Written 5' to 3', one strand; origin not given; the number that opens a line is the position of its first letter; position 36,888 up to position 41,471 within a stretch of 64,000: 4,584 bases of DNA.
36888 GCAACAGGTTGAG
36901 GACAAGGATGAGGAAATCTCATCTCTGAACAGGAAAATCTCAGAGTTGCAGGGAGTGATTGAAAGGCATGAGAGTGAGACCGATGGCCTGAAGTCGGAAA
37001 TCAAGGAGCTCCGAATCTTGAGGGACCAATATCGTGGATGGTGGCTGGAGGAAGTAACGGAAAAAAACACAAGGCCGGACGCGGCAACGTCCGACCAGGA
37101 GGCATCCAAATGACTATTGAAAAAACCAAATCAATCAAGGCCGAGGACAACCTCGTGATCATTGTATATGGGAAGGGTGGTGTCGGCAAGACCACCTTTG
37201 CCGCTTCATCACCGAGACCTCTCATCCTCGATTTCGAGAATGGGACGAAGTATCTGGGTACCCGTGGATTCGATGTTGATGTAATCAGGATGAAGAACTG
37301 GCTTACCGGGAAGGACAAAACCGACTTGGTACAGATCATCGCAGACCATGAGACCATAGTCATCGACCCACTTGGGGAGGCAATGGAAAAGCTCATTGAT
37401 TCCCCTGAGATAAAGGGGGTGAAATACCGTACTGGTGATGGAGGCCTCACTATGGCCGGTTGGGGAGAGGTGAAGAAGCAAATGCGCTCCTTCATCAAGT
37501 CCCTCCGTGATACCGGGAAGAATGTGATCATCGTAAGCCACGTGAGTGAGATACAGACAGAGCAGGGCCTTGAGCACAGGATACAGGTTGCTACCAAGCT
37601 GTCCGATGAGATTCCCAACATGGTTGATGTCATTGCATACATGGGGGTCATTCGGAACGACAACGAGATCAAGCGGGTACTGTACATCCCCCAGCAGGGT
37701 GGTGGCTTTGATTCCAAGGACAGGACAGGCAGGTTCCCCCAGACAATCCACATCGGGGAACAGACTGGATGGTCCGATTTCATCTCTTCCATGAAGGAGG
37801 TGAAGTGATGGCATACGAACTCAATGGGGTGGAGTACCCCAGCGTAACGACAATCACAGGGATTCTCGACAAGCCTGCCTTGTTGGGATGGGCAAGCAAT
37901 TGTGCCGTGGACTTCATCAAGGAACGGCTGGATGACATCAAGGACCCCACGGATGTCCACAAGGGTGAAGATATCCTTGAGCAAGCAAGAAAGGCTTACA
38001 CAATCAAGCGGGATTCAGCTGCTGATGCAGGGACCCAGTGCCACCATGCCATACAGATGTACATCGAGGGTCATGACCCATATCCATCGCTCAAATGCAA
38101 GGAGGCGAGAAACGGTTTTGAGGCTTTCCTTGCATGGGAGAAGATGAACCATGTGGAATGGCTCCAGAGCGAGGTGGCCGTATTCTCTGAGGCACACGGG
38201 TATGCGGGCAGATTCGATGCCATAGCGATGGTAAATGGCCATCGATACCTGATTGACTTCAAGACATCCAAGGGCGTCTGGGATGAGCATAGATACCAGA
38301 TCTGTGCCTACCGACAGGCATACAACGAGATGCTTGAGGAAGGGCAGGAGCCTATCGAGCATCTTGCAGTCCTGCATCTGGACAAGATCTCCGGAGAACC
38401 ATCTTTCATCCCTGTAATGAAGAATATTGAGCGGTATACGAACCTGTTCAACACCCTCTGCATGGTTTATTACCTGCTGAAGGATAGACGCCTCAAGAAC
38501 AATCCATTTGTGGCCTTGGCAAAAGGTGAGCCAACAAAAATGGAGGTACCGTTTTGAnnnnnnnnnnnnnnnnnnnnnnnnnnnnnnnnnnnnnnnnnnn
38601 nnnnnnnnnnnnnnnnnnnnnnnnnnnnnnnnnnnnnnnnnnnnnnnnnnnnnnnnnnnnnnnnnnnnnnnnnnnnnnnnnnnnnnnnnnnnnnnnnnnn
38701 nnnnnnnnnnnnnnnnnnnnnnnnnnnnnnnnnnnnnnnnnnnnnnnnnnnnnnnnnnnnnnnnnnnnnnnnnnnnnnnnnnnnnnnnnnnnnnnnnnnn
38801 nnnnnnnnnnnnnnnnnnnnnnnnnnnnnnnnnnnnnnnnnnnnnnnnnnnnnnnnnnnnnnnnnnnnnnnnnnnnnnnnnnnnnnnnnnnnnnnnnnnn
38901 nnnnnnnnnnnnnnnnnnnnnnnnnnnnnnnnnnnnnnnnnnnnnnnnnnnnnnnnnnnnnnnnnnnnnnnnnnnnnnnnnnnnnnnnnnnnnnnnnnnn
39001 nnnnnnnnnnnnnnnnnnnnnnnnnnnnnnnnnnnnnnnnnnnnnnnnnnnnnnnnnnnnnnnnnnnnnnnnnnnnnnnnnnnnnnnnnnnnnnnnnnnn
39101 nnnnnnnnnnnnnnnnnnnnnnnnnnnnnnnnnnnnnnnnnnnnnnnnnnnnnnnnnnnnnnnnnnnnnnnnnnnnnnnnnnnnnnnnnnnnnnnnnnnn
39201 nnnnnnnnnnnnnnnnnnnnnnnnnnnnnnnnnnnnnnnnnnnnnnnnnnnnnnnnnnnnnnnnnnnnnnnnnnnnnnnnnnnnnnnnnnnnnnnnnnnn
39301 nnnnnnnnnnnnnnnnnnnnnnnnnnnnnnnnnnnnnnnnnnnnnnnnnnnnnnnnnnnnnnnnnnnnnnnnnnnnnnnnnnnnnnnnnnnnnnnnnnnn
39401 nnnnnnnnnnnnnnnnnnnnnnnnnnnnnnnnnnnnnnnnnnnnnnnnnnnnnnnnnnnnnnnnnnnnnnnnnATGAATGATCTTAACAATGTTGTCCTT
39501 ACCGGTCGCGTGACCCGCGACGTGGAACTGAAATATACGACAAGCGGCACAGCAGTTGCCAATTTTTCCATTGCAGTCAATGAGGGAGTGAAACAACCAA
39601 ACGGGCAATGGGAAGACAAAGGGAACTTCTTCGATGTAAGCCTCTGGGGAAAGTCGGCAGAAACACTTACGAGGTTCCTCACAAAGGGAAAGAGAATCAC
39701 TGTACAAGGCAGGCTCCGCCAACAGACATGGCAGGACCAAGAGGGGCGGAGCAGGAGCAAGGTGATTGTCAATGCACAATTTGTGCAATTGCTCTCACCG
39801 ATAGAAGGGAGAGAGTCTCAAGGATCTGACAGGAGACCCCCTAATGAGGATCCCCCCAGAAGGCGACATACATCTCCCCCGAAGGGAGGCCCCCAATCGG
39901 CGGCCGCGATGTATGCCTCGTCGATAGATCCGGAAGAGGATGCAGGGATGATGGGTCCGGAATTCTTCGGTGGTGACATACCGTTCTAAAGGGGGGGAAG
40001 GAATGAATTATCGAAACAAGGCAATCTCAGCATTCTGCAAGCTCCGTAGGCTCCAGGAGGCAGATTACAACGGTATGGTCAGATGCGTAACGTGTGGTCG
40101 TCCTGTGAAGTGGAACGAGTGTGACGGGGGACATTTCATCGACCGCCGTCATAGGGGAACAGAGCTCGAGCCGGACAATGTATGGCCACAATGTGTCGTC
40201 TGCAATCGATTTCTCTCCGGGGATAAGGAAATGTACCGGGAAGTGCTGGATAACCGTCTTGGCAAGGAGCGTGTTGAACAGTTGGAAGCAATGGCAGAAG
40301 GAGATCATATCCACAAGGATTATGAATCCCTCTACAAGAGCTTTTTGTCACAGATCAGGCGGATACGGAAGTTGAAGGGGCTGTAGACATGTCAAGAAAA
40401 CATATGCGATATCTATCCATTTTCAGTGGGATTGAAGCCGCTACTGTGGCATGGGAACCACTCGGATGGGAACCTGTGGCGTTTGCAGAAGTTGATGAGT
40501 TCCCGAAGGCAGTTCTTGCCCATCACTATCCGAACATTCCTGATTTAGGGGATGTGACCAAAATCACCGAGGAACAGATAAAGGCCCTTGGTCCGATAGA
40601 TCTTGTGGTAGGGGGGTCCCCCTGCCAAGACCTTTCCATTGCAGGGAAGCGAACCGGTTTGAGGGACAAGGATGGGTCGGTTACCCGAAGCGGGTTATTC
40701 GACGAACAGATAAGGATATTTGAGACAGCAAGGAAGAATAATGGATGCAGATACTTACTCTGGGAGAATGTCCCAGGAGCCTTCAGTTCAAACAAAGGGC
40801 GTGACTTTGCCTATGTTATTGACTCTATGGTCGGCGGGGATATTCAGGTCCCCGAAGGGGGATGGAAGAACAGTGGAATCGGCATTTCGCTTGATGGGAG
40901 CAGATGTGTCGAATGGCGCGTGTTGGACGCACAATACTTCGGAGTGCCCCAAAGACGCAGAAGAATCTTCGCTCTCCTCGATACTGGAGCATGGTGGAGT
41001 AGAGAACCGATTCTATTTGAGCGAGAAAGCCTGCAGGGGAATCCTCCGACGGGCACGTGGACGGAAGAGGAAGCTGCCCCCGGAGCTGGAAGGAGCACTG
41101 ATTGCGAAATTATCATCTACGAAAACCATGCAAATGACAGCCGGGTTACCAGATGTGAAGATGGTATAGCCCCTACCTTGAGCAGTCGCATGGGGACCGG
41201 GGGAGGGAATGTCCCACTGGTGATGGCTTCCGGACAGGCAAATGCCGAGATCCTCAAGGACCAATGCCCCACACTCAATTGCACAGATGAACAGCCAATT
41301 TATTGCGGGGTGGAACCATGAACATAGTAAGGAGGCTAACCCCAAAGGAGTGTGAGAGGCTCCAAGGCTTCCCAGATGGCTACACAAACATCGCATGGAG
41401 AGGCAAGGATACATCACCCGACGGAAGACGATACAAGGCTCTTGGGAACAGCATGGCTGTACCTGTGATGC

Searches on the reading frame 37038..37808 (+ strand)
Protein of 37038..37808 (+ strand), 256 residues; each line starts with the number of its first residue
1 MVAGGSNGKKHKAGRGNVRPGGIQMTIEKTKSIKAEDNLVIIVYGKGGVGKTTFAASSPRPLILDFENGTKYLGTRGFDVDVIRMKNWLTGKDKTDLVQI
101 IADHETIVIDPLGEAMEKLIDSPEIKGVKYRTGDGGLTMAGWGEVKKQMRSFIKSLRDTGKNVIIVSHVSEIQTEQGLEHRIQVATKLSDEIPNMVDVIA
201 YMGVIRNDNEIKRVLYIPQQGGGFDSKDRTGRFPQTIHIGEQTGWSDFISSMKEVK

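Call 94: search_protein_families(library=pfam, proteins=[window:37038-37808:+], max_evalue=0.001)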
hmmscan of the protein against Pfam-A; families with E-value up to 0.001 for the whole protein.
window:37038-37808:+ (256 aa): 1 family
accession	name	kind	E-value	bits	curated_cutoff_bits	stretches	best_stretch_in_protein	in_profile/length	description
PF13479.12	AAA_24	-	4.9e-36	124.9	27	1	38-230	2-195/195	AAA domain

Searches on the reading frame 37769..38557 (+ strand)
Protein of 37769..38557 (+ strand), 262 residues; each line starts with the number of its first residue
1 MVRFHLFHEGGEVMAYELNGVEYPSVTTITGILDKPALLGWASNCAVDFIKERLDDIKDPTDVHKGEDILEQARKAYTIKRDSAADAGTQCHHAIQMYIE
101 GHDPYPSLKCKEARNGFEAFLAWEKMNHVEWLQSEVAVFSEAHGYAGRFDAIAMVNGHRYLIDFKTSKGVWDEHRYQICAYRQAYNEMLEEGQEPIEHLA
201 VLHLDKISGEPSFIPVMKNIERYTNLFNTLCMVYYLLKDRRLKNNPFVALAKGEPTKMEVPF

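Call 94: search_protein_families(library=pfam, proteins=[window:37769-38557:+], max_evalue=0.001)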
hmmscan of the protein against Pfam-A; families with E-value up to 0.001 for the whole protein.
window:37769-38557:+ (262 aa): 1 family
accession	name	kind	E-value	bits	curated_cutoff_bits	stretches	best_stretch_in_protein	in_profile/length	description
PF12705.13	PDDEXK_1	-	0.00017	22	22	0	104-198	83-184/247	PD-(D/E)XK nuclease superfamily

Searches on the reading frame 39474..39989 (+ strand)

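Call 94: search_protein_families(library=pfam, proteins=[window:39474-39989:+], max_evalue=0.001)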
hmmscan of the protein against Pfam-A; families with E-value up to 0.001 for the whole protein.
window:39474-39989:+ (171 aa): 2 families
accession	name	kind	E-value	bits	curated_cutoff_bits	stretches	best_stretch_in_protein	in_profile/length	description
PF00436.31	SSB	-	2.6e-32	111.4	26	1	4-107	1-104/104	Single-strand binding protein family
PF22657.2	SSB_1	-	0.0008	20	27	0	5-85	1-79/91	Another single-strand binding protein family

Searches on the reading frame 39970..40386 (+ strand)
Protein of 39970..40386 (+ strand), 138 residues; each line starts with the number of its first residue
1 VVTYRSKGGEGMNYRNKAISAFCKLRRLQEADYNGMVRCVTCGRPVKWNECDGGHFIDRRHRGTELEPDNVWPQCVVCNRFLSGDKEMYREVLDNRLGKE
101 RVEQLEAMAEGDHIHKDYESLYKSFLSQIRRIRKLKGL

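Call 94: search_protein_families(library=pfam, proteins=[window:39970-40386:+], max_evalue=0.001)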
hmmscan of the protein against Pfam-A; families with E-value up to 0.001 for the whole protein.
window:39970-40386:+ (138 aa): 2 families
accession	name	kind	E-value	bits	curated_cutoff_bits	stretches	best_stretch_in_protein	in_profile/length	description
PF05766.18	NinG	-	8.2e-13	49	25.4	1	17-134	78-192/193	Bacteriophage Lambda NinG protein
PF01844.29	HNH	-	1.7e-05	25.3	21.4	1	39-80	1-42/47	HNH endonuclease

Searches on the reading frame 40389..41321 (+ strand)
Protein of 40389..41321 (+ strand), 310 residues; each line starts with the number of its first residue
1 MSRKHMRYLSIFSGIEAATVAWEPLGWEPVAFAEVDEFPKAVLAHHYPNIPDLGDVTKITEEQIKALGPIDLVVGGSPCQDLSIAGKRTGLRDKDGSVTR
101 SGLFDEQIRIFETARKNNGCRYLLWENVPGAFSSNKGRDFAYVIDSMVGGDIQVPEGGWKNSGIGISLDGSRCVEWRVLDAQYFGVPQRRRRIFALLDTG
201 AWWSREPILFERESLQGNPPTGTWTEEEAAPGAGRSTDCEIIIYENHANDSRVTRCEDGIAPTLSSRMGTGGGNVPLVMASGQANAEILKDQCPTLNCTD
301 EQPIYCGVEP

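Call 94: search_protein_families(library=pfam, proteins=[window:40389-41321:+], max_evalue=0.001)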
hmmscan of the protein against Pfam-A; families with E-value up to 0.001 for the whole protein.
window:40389-41321:+ (310 aa): 1 family
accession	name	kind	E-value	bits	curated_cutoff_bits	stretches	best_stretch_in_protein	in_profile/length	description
PF00145.23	DNA_methylase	-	5e-29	102.2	22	1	6-195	1-158/324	C-5 cytosine-specific DNA methylase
